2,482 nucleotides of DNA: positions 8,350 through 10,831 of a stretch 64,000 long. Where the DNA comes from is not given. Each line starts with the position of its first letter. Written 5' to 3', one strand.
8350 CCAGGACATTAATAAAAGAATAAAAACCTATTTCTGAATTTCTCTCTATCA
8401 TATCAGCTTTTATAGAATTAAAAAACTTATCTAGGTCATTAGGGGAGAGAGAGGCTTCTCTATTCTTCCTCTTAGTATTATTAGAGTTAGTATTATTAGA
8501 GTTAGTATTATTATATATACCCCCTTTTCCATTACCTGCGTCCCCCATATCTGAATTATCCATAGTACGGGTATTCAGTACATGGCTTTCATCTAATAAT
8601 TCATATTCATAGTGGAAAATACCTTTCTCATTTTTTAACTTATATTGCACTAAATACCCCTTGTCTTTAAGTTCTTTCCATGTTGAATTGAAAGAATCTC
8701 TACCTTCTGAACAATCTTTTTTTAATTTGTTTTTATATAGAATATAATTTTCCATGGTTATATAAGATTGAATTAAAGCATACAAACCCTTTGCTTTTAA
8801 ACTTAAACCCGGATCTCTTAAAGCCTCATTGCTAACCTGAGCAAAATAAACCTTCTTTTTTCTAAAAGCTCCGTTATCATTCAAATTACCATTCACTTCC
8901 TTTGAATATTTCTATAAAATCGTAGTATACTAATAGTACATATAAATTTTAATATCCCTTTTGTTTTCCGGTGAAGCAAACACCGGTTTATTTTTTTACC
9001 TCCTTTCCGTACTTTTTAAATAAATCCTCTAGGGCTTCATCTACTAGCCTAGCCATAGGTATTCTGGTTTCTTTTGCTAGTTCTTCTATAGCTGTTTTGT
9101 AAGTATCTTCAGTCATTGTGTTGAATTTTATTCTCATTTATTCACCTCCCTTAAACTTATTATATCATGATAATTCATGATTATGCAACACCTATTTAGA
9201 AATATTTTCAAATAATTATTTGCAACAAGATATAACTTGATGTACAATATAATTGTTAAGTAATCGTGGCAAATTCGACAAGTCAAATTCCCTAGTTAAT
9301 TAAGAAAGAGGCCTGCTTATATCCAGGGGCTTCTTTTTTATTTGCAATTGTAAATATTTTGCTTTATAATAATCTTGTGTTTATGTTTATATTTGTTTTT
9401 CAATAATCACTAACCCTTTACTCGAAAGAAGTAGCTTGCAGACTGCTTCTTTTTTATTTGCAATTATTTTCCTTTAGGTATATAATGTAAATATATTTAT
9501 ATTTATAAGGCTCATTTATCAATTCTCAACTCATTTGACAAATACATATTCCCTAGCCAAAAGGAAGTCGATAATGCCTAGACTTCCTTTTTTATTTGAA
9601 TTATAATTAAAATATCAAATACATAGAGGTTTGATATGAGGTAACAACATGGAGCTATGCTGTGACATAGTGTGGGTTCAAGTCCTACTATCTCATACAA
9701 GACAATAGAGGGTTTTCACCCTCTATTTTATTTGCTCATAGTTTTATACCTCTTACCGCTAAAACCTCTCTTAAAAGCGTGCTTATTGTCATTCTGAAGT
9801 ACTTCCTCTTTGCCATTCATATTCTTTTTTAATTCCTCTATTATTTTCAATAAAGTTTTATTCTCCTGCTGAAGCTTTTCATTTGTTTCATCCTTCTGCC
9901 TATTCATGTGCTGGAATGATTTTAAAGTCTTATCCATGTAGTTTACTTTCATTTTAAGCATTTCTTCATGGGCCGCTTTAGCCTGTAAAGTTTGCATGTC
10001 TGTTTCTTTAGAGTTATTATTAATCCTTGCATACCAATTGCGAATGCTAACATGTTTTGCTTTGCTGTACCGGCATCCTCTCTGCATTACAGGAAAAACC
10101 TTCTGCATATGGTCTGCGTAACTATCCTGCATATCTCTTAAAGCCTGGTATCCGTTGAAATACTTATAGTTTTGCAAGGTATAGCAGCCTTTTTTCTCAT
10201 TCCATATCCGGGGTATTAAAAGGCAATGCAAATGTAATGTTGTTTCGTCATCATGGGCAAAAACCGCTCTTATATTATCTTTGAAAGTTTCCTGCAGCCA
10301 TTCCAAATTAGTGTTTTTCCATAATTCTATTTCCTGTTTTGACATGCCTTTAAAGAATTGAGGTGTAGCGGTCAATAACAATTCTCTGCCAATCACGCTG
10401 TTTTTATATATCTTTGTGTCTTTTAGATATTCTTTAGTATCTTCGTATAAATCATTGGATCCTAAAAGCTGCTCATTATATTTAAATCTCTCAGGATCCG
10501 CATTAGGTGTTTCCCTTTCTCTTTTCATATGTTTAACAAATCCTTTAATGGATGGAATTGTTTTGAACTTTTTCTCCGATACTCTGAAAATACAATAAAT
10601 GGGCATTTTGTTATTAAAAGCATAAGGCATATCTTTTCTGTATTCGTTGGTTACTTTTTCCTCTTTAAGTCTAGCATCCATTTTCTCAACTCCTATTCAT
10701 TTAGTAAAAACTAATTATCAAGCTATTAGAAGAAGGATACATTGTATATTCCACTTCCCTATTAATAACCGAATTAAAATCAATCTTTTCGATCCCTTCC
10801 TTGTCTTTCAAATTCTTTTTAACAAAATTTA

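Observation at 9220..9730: Tandem array of three paralogous promoter-sRNA-terminator cassettes between the replicon and the relaxase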

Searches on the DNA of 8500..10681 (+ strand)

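Call 4: search_rna_families(source=window, start=8500, end=10500, threshold=evalue, max_evalue=10, show_alignments=3)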
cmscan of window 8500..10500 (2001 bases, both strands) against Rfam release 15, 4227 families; matches with E-value up to 10: 10.
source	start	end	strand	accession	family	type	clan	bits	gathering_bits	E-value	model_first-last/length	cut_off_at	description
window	9518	9631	-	RF02065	STnc340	Gene; sRNA;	-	24.7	80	1.2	1-130/130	no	Enterobacterial sRNA STnc340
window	9283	9339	+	RF00506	Thr_leader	Cis-reg; leader;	-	20.2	55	0.88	1-118/118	no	Threonine operon leader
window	9382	9484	+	RF02845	Ref1C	Gene; sRNA;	-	19.9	90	8.6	1-131/131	no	Enterococcus sRNA 1C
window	9205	9237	-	RF01348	CRISPR-DR38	Gene; CRISPR;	-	19.5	44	4.6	1-35/35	no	CRISPR RNA direct repeat element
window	9274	9381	+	RF01770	rimP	Cis-reg; leader;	-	19.2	47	5.2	1-102/102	no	Gammaprotebacteria rimP leader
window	9597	9696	+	RF00005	tRNA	Gene; tRNA;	CL00001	18.5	29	1.5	1-71/71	no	tRNA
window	9303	9427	-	RF00082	SraG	Gene; sRNA;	-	18.2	50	4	1-177/177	no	SraG RNA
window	9995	10032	-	RF01618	ceN114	Gene; snRNA; snoRNA; CD-box;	-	17.4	44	4.8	1-63/63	no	Nematode snoRNA ceN114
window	8934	9038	+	RF02706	TeloSII_ncR30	Gene; sRNA;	-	12.9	86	5.7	1-226/226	no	TeloSII non coding RNA 30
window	9179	9317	-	RF02209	WT1-AS_7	Gene; lncRNA;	-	9.2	50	9.9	1-294/294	no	WT1 antisense RNA conserved region 7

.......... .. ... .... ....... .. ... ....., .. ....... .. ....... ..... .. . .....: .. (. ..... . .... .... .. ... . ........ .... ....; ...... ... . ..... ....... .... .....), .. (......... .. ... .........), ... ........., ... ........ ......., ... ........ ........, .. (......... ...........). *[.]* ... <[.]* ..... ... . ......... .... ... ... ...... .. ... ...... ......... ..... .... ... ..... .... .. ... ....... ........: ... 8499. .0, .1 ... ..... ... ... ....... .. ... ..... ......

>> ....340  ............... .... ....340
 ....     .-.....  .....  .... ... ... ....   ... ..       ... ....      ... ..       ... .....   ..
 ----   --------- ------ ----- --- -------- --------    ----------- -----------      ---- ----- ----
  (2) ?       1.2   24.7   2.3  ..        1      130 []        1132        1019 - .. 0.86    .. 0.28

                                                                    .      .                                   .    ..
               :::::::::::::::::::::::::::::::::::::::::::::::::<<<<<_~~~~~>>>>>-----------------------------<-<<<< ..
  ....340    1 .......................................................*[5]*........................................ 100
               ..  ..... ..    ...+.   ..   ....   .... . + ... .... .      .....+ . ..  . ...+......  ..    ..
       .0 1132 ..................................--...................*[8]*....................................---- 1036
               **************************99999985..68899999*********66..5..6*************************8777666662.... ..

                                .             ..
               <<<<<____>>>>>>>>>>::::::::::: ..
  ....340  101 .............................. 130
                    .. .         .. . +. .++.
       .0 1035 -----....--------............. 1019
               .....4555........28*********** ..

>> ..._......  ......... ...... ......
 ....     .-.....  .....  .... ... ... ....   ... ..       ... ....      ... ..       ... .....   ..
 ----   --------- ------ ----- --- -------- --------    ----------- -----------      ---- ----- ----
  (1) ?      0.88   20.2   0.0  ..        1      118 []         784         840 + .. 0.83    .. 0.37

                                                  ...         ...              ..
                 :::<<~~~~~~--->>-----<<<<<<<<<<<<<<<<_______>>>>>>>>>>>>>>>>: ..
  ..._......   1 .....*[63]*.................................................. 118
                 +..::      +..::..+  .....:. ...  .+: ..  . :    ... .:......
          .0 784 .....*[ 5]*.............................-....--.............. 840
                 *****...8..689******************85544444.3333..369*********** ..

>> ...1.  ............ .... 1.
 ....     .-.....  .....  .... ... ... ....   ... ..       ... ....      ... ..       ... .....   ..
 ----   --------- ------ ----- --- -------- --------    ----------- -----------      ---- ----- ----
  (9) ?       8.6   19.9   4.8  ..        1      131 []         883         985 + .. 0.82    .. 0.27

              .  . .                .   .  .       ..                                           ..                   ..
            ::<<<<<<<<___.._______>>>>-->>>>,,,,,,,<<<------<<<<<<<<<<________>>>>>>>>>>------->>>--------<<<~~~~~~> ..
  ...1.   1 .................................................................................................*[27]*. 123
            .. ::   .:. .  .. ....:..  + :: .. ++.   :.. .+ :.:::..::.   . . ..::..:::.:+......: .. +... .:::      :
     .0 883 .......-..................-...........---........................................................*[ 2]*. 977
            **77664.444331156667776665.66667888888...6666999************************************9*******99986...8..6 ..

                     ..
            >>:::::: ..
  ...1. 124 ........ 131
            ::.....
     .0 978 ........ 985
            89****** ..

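Call 7: search_dna_similar(query=window:8800-10000:+, collection=phages, mode=distant, max_rows=30)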
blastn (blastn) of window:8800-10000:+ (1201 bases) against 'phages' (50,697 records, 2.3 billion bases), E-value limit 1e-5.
No match.

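Call 8: search_dna_similar(query=window:8800-10000:+, collection=plasmids, mode=distant, max_rows=30)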
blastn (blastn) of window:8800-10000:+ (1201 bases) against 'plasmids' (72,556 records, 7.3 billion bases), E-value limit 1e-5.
Records with a match: 2; places in all: 2; records where one place covers at least 80% of the query: 0.
Best place of each record, by identity: 80-90% 2.
By first word of the organism name: Clostridioides 1; Clostridium 1.
By predicted mobility (MOB-suite, as given by PLSDB): non-mobilizable 2.
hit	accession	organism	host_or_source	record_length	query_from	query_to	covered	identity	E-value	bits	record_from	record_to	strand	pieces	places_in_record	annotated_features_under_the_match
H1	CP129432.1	Clostridioides difficile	whole organism,horse faeces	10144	210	274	5%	81.5%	3e-7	64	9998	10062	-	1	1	Ribbon-helix-helix domain protein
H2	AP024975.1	Clostridium perfringens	Homo sapiens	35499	14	67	4%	85.2%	1e-6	63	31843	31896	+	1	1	hypothetical protein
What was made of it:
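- Tried and rejected: DNA similarity to phage and plasmid collections found nothing relevant (calls 7, 8).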

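Call 41: search_rna_families(sources=[L001, L002, L003, L004], threshold=gathering)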
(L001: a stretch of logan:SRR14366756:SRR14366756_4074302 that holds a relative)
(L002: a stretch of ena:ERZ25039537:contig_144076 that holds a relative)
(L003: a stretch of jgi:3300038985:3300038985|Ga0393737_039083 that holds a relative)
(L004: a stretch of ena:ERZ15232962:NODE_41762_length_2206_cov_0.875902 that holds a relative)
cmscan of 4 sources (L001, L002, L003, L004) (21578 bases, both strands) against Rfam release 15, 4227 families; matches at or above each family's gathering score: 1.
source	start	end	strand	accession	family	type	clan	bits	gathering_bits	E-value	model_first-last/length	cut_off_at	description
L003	2215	2299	-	RF00005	tRNA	Gene; tRNA;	CL00001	46.3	29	3.6e-07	1-71/71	no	tRNA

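Call 73: search_rna_families(source=window, start=9590, end=9740, threshold=evalue, max_evalue=10, show_alignments=4)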
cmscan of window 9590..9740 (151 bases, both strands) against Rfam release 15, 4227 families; matches with E-value up to 10: 10.
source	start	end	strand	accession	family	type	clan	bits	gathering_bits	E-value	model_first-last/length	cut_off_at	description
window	9591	9740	+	RF03533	SQ1002_RNA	Gene; sRNA;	-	21.5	128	0.0054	1-114/237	3'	Clostridioides difficile sRNA SQ1002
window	9597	9696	+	RF00005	tRNA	Gene; tRNA;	CL00001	18.5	29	0.11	1-71/71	no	tRNA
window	9698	9740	-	RF02059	STnc50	Gene; sRNA;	-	18.4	55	0.6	39-84/84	5'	Salmonella enterica sRNA STnc40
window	9694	9740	-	RF02029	sraA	Gene; sRNA;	-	18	56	1.2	49-95/95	5'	sraA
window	9610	9637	-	RF01354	CRISPR-DR45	Gene; CRISPR;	-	16.8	37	1.6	1-24/24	no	CRISPR RNA direct repeat element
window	9623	9733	-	RF02420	Bp1_162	Gene; sRNA;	-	13.9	50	5.5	1-100/100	no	Burkholderia sRNA Bp1_Cand612_SIPHT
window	9693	9740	-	RF02058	STnc400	Gene;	-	11.3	80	9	75-125/125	5'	Gammaproteobacterial sRNA STnc400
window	9627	9679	+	RF00257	mir-194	Gene; miRNA;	-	10.9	52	7.6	1-82/82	no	mir-194 microRNA precursor family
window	9641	9662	-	RF02039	SPRY4-IT1_2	Gene; lncRNA;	-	10.8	40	2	99-120/120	no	SPRY4-IT1 conserved region 2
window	9590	9640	-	RF00064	HgcG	Gene; snRNA; snoRNA; HACA-box;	-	6.9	77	4.9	1-51/276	3'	HgcG RNA (Pab40)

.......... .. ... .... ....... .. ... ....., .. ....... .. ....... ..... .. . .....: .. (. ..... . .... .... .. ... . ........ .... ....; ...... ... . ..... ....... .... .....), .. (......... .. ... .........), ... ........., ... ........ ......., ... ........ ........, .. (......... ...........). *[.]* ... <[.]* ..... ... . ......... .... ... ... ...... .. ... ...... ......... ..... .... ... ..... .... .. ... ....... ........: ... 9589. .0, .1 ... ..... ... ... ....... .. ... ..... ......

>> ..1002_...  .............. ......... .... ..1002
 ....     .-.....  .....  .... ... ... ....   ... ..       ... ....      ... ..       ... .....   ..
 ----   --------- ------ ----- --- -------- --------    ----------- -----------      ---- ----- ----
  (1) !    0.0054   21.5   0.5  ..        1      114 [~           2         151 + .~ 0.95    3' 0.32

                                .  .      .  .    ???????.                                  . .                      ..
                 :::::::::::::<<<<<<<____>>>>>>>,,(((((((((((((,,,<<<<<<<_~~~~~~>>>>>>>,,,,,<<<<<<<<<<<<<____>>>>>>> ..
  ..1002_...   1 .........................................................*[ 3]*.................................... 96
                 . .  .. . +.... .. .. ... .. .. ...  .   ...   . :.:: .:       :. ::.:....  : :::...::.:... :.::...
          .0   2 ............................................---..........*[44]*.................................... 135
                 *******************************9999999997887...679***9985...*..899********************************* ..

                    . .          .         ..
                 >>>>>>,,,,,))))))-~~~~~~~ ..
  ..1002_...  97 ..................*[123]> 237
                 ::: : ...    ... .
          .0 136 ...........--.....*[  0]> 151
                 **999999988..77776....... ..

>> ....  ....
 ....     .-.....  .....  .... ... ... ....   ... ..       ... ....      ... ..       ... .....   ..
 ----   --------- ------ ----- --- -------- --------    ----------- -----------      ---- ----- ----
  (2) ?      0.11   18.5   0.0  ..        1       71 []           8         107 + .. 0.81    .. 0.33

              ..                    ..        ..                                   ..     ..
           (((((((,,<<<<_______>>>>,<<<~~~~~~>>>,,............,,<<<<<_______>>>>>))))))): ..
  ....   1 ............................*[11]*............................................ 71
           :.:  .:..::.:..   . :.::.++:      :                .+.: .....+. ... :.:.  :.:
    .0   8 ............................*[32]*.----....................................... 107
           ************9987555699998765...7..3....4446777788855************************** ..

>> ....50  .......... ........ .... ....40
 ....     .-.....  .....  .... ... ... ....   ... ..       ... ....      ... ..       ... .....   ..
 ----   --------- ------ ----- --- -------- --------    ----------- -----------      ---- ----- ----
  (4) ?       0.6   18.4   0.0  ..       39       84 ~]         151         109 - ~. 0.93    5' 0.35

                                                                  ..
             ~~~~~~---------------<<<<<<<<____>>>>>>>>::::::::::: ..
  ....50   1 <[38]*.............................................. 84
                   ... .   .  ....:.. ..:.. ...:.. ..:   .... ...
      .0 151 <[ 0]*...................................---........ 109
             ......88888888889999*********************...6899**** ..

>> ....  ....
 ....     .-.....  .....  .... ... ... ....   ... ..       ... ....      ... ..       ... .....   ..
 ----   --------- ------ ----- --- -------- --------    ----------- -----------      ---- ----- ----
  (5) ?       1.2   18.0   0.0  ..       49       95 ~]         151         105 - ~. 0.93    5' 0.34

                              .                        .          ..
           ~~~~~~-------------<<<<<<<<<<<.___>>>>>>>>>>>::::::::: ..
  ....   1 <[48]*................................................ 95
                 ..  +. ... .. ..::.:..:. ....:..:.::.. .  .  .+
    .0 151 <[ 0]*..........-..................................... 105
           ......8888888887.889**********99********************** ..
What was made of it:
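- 9614..9732 (+): Unit D RNA, about 119 nt. A 9-bp acceptor-like helix (9635-9643 with 9689-9697), a T-arm-like hairpin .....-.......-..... (9672-9688), and a terminator (9704-9727). Alternative reading: GAGGT at 9638-9642 followed by a 19-codon ORF at 9649-9708. Rfam tRNA 18.5 bits against a gathering score of 29 (call 73).
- On Described sRNA families in Rfam (LhrC, RsaE and all others): The best sub-threshold hits are SQ1002 (21.5 against 128) and tRNA (18.5 against 29) (calls 4, 73).
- On RNA anti-CRISPR (Racr): Rfam CRISPR-DR best scores are 19.5 against 44 and 16.8 against 37, both on the minus strand (calls 4, 73).
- On tRNA (unit D): Rfam RF00005 gives 18.5 bits against 29 (call 73).
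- Closest known: RNA anti-CRISPRs. Different: The defining mimicry of CRISPR repeats was not found (calls 4, 73).
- CRISPR-DR matches lie far below gathering scores and are on the wrong strand (calls 4, 73).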

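Call 83: build_rna_model(alignment_id=A5)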
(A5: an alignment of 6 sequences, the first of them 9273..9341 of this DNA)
Model R1 built from alignment A5 (6 sequences, 87 columns); structure: RNAalifold consensus.
model positions 64; base pairs 11; branch points 0; effective number of sequences 6; information 0.836 bits per position. Calibrated on 0.2 Mb of random sequence (short: E-values are rough).
structure used (alignment columns):
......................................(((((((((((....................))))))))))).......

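Call 84: search_with_rna_model(model_id=R1, sources=[window, L001, L002, L003, L004, L005, L006, L126, L129, L131, L155], max_evalue=10, show_alignments=0)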
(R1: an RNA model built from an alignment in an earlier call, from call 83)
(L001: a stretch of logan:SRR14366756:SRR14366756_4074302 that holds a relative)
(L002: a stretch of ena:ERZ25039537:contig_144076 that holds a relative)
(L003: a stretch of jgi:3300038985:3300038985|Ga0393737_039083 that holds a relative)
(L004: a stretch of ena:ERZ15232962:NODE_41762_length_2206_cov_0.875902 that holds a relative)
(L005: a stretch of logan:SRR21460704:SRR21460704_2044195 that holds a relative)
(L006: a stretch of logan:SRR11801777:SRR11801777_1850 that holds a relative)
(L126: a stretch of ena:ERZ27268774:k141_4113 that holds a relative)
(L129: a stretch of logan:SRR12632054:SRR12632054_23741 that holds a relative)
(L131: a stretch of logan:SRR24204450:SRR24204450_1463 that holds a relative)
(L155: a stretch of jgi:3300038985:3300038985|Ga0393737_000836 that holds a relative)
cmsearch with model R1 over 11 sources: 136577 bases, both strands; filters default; matches with E-value up to 10: 34.
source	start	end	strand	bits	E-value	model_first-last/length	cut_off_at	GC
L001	2224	2288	-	67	1.9e-11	1-64/64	no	0.31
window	9533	9595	+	62.4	1.7e-10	1-64/64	no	0.33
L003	2087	2161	-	55.8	4.1e-09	1-64/64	no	0.29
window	9273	9340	+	55.2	5.4e-09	1-64/64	no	0.37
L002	7201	7262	-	54.6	7.5e-09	1-64/64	no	0.29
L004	1212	1288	-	50.9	4.2e-08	1-64/64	no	0.32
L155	3197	3253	-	28.1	0.0025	1-64/64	no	0.42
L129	5326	5392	+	23.3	0.025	1-64/64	no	0.28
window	9398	9457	+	23.2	0.027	1-64/64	no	0.33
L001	2210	2264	+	21.5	0.06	1-64/64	no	0.27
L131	9499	9589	+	21.4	0.064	1-64/64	no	0.27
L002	10340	10395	-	20.7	0.088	1-64/64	no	0.3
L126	8079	8138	-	19.8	0.14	1-64/64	no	0.22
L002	7193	7247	+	18.2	0.29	1-64/64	no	0.24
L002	2031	2064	-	18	0.33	1-64/64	no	0.24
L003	1684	1743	-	17.1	0.5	1-64/64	no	0.33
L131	9541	9604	-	14.4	1.8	1-64/64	no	0.3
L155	7594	7664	-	14.2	2.1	1-64/64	no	0.35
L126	8001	8050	-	14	2.2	1-64/64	no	0.22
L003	1666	1717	+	13.2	3.3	1-64/64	no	0.37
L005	3781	3836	+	12.9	3.9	1-64/64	no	0.27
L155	5251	5291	-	12.7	4.2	1-64/64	no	0.22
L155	5900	5919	-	12.2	5.3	1-64/64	no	0.2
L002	5821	5857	-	12.2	5.4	1-64/64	no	0.22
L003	2092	2130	+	11.8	6.4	29-59/64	no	0.28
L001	4021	4056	+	11.7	6.9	1-64/64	no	0.25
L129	7026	7083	+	11.3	8.1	1-64/64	no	0.22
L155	3202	3229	+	11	9.6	29-59/64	no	0.46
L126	5111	5143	-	10.9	10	1-64/64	no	0.21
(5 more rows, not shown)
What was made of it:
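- The covariance model finds L155 (28 bits) and unit B (23 bits) as its best non-training hits in 137 kb (call 84).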
